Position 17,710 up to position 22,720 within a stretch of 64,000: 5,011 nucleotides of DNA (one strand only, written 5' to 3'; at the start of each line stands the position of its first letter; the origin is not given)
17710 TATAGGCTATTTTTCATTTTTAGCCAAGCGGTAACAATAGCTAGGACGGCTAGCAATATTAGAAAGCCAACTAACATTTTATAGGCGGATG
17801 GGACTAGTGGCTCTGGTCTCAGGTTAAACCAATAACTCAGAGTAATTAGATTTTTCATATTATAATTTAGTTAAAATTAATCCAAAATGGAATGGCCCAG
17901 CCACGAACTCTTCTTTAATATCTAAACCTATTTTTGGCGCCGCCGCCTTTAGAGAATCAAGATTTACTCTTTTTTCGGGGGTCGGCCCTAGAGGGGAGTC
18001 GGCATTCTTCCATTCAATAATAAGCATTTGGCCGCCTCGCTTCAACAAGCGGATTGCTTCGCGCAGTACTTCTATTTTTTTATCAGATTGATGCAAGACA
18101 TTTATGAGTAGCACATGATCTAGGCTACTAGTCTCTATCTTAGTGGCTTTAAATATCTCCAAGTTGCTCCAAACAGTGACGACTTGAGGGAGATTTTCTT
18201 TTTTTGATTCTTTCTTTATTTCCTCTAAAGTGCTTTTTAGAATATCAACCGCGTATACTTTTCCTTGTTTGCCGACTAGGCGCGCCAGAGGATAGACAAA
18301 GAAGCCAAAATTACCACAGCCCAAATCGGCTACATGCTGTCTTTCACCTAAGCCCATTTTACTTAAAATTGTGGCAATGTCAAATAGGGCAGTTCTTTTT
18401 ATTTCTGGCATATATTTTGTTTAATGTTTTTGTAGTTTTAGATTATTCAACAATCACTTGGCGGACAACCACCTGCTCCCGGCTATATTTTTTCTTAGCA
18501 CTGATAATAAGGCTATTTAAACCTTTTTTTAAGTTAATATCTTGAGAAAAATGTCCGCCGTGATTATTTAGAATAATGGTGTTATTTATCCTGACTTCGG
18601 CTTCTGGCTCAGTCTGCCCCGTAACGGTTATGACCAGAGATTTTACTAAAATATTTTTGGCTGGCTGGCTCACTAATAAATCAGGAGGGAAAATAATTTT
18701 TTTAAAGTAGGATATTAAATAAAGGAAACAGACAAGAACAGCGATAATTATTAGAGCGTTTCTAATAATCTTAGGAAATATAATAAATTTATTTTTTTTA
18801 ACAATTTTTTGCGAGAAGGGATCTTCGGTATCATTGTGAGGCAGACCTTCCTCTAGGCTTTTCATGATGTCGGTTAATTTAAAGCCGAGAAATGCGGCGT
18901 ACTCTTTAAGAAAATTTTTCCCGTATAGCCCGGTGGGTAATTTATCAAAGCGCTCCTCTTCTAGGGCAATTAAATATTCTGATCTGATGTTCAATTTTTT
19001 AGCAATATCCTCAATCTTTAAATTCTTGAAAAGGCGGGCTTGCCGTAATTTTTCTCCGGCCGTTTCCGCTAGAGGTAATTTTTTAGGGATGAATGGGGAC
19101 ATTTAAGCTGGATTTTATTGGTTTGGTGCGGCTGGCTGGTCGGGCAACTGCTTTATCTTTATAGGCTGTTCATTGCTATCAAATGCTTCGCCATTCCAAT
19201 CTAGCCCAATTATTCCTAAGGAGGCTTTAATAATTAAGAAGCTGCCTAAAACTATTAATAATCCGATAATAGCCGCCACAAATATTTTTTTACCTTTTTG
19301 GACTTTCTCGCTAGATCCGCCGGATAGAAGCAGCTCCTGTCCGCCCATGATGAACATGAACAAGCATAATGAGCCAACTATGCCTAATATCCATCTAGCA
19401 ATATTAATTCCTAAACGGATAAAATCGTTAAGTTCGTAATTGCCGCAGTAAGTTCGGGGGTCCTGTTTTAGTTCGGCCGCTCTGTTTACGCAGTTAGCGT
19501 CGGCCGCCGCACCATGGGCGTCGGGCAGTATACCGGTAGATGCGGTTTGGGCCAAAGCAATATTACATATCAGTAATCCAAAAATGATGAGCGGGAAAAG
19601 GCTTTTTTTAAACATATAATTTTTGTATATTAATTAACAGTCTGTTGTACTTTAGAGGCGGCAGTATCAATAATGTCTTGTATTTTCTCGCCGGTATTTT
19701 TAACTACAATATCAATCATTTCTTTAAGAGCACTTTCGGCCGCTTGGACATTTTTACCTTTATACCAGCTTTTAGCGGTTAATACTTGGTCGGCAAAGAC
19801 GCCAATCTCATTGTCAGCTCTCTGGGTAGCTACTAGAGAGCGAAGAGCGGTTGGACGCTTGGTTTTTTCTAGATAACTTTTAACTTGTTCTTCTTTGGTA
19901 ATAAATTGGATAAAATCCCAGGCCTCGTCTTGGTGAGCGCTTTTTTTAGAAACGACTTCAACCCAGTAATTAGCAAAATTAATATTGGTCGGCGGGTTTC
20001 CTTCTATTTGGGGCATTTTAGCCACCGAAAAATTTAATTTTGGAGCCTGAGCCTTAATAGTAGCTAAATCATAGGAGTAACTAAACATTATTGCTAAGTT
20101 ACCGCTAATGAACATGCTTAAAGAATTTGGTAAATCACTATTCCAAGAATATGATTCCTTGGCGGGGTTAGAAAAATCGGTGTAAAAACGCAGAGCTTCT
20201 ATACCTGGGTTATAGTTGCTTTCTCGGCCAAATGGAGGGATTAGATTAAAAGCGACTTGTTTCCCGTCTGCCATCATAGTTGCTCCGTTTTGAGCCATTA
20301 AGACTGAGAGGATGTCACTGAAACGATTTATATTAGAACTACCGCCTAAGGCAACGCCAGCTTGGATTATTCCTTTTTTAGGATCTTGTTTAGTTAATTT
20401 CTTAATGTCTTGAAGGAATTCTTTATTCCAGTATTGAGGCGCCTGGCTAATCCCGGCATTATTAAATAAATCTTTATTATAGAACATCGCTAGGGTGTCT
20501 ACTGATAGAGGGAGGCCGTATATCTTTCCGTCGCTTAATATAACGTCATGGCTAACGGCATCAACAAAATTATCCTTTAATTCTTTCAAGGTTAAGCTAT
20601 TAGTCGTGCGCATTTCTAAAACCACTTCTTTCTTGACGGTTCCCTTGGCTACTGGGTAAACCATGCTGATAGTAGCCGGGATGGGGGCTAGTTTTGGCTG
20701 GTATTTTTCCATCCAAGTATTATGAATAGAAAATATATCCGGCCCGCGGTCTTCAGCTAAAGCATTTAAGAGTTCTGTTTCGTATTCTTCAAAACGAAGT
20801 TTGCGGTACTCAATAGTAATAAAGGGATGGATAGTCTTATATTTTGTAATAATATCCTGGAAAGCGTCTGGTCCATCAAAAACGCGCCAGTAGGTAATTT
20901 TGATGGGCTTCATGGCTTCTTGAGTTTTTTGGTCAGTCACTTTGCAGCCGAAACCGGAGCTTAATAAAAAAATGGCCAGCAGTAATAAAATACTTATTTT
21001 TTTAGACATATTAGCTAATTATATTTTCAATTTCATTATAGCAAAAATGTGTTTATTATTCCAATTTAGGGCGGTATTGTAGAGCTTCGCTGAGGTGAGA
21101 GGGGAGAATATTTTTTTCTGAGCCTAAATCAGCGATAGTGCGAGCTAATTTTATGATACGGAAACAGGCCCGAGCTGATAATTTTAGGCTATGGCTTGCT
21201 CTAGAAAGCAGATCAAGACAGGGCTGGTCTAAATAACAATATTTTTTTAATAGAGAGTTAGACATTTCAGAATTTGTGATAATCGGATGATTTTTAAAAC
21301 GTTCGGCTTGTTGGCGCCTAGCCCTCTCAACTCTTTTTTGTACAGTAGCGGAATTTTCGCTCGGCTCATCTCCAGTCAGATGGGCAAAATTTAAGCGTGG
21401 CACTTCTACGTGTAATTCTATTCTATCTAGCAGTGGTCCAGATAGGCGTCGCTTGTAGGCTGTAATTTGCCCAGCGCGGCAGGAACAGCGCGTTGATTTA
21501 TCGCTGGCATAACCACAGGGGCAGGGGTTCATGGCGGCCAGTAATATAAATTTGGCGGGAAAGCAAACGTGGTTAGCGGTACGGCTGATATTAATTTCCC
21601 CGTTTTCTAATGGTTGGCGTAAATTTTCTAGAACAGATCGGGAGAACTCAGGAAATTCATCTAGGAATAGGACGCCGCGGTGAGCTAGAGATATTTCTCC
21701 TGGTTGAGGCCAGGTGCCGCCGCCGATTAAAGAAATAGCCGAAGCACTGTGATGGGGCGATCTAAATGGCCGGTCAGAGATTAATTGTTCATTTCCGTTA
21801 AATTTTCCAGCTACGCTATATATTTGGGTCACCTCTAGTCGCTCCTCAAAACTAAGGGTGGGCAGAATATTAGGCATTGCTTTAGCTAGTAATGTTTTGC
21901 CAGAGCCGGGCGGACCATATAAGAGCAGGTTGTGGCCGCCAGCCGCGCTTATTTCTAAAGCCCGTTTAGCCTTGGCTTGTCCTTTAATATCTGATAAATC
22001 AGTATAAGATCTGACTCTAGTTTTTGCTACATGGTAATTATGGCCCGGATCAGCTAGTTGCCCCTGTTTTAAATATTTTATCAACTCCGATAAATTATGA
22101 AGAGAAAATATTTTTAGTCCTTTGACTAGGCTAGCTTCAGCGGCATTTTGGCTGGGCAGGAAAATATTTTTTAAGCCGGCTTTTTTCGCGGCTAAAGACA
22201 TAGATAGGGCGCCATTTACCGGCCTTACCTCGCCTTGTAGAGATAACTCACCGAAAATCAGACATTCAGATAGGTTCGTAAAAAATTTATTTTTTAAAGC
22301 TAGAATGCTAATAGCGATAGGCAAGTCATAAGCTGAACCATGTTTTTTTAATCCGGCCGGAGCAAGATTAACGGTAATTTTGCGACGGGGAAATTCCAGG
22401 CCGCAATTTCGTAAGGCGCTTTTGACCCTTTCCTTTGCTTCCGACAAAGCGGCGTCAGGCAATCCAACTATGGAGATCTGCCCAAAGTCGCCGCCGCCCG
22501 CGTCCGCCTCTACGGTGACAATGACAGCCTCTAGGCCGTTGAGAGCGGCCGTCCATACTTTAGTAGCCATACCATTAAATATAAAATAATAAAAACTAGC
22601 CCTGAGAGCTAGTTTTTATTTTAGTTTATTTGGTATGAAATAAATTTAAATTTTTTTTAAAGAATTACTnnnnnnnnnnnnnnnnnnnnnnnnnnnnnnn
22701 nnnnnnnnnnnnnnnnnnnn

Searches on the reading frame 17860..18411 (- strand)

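Call 72: search_protein_families(library=pfam, proteins=[window:17860-18411:-], max_evalue=0.0001)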
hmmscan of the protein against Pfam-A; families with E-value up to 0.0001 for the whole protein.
window:17860-18411:- (183 aa): 6 families
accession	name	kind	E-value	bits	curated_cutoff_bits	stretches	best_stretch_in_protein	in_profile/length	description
PF13847.12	Methyltransf_31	-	2.2e-15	57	27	1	25-135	5-113/145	Methyltransferase domain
PF08241.18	Methyltransf_11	-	1.6e-12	48.4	21.2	1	29-131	2-95/95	Methyltransferase domain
PF13649.12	Methyltransf_25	-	1.3e-11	45.4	27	1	27-127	1-97/97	Methyltransferase domain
PF01209.24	Ubie_methyltran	-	4.1e-10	39.9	20.1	1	19-137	43-157/233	ubiE/COQ5 methyltransferase family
PF08242.18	Methyltransf_12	-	2.3e-09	38.3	30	1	29-128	2-97/98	Methyltransferase domain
PF05175.20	MTS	-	1.4e-06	28.5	23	1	16-135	24-142/170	Methyltransferase small domain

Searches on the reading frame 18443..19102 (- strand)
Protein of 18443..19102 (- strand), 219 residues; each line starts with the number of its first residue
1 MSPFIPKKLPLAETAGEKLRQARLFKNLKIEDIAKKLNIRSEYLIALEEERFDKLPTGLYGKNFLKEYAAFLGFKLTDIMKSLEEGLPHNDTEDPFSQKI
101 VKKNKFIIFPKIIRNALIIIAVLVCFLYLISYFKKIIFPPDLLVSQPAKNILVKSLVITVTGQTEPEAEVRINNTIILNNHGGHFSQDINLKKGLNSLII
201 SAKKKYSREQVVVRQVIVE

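Call 72: search_protein_families(library=pfam, proteins=[window:18443-19102:-], max_evalue=0.0001)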
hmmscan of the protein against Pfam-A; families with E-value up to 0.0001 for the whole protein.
window:18443-19102:- (219 aa): 3 families
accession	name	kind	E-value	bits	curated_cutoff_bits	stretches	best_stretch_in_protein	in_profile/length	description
PF13413.12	HTH_25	-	1.7e-17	63.4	24.6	1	19-74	2-57/62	Helix-turn-helix domain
PF12844.13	HTH_19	-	1.1e-08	35.2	30.2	1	16-80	1-59/64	Helix-turn-helix domain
PF09136.16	Glucodextran_B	-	2.9e-07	30.7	27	1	140-218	1-81/83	Glucodextranase, domain B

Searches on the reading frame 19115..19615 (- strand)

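Call 72: search_protein_families(library=pfam, proteins=[window:19115-19615:-], max_evalue=0.0001)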
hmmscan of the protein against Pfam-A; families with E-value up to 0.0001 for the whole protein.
window:19115-19615:- (166 aa): 1 family
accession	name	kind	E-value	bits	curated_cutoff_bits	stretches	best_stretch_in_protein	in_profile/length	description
PF18895.5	T4SS_pilin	-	2.3e-08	34.4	26.6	1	71-123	11-62/71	Type IV secretion system pilin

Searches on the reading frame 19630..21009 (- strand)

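Call 21: search_protein_families(library=pfam, proteins=[window:19630-21009:-], max_evalue=0.001)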
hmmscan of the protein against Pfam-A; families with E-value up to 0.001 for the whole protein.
window:19630-21009:- (459 aa): 3 families
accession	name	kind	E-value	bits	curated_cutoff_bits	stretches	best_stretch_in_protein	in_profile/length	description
PF01547.30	SBP_bac_1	-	3.8e-30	106.4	26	1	47-376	5-306/307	Bacterial extracellular solute-binding protein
PF13416.11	SBP_bac_8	-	2.9e-23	83.5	27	1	54-396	3-269/279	Bacterial extracellular solute-binding protein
PF13343.11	SBP_bac_6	-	0.00032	20.7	24.6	0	348-387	180-219/245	Bacterial extracellular solute-binding protein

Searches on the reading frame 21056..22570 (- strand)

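Call 21: search_protein_families(library=pfam, proteins=[window:21056-22570:-], max_evalue=0.001)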
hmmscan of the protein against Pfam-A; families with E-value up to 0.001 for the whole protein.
window:21056-22570:- (504 aa): 11 families
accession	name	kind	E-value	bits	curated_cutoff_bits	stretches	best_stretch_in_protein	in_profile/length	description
PF01078.27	Mg_chelatase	-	7.3e-94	313.4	20.3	1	191-396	1-205/207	Magnesium chelatase, subunit ChlI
PF13541.12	ChlI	-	2e-41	141.1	27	1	20-142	1-121/121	Subunit ChlI of Mg-chelatase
PF13335.12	Mg_chelatase_C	-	3.6e-29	101.6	26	1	405-500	2-94/94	Magnesium chelatase, subunit ChlI C-terminal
PF00493.29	MCM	-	3.4e-09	36.6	23.3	1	289-360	113-184/224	MCM P-loop domain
PF07728.20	AAA_5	-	4.6e-09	36.9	22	1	214-351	1-125/139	AAA domain (dynein-related subfamily)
PF05362.19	Lon_C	-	6.7e-07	29.5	21.1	1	59-164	90-199/205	Lon protease (S16) C-terminal proteolytic domain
PF00158.32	Sigma54_activat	-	3.2e-05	24.1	20.2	1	203-327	13-123/168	Sigma-54 interaction domain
PF00004.35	AAA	-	3.5e-05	24.7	21.2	1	215-236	1-22/131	ATPase family associated with various cellular activities (AAA)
PF13191.12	AAA_16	-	0.00017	22.5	32.6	1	203-238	14-50/167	AAA ATPase domain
PF05496.18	RuvB_N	-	0.00035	20.8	27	0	192-234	6-55/159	Holliday junction DNA helicase RuvB P-loop domain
PF13479.12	AAA_24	-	0.00059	20.2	27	1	214-254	4-46/195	AAA domain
